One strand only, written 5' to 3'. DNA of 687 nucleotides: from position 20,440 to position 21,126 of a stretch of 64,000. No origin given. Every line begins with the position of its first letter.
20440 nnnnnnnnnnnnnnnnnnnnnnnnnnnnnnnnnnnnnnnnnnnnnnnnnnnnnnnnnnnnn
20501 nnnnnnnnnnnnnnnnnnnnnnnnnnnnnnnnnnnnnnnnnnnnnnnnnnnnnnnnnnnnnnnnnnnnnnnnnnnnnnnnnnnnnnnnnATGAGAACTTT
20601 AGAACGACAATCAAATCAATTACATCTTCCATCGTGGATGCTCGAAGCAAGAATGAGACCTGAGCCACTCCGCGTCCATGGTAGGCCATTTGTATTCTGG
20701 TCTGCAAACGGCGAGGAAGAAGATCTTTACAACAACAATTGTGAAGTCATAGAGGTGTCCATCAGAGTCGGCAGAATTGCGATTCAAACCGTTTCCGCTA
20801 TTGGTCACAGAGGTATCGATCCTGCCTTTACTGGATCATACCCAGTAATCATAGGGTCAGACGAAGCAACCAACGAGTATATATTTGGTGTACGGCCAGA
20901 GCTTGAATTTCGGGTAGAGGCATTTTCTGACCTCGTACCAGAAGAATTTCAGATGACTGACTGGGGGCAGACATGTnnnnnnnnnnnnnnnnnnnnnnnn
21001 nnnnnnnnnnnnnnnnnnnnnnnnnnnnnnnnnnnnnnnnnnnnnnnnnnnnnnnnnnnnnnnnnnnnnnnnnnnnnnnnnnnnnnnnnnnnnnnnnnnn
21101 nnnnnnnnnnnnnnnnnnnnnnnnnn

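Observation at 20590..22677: Tightly coupled three-gene operon (two unknowns plus an AstE/AspA-like zinc deacylase), possibly acquired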

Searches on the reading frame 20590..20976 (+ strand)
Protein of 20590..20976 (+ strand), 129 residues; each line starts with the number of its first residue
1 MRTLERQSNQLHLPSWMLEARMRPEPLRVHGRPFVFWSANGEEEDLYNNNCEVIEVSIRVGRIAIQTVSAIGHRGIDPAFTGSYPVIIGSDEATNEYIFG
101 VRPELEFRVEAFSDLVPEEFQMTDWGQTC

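Call 3: search_protein_families(library=pfam, proteins=[window:20590-20976:+], max_evalue=1)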
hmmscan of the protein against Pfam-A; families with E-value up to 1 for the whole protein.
window:20590-20976:+ (129 aa): 0 families

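Call 4: search_protein_families(library=ncbifam, proteins=[window:20590-20976:+], max_evalue=1)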
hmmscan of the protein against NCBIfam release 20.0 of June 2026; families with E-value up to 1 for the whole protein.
window:20590-20976:+ (129 aa): 0 families

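Call 17: find_homologous_proteins(query=window:20590-20976:+, max_evalue=0.01)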
Query window:20590-20976:+ (129 aa): 1 proteins with E <= 0.01 among 4 candidates.
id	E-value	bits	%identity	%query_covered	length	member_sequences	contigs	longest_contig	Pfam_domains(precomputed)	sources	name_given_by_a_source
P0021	1.5e-70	253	100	88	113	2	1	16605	-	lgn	-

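Call 53: search_protein_families(library=padloc, proteins=[window:20590-20976:+], max_evalue=1)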
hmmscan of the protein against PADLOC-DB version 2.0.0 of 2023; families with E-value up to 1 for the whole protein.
window:20590-20976:+ (129 aa): 0 families

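Call 54: search_protein_families(library=phrogs, proteins=[window:20590-20976:+], max_evalue=1)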
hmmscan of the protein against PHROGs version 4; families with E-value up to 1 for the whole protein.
window:20590-20976:+ (129 aa): 1 family
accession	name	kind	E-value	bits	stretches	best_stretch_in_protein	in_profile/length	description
phrog_31663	-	unknown function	0.29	12.3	1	8-72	36-101/109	-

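Call 67: predict_structure(protein=window:20590-20976:+)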
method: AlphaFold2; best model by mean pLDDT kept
length: 129 residues; sequences in the alignment: 1
mean_pLDDT: 31.7   pTM: 0.22
mean pLDDT of the five models: 31.7, 31.1, 31.1, 29.9, 28.8
residues with pLDDT >= 90: 0; 70-90: 0; 50-70: 0; < 50: 129
segments of 3 or more residues with pLDDT < 50: 1-129
pLDDT, mean of each block of 10 residues (from residue 1): 28 27 28 26 30 32 33 29 34 42 38 34 30
secondary structure, 60 per line:
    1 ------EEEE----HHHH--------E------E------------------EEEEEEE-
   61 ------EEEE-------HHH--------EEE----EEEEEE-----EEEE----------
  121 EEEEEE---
elements in order: E7-10 H15-18 E53-59 E67-70 E89-91 E96-101 E107-110 E121-126
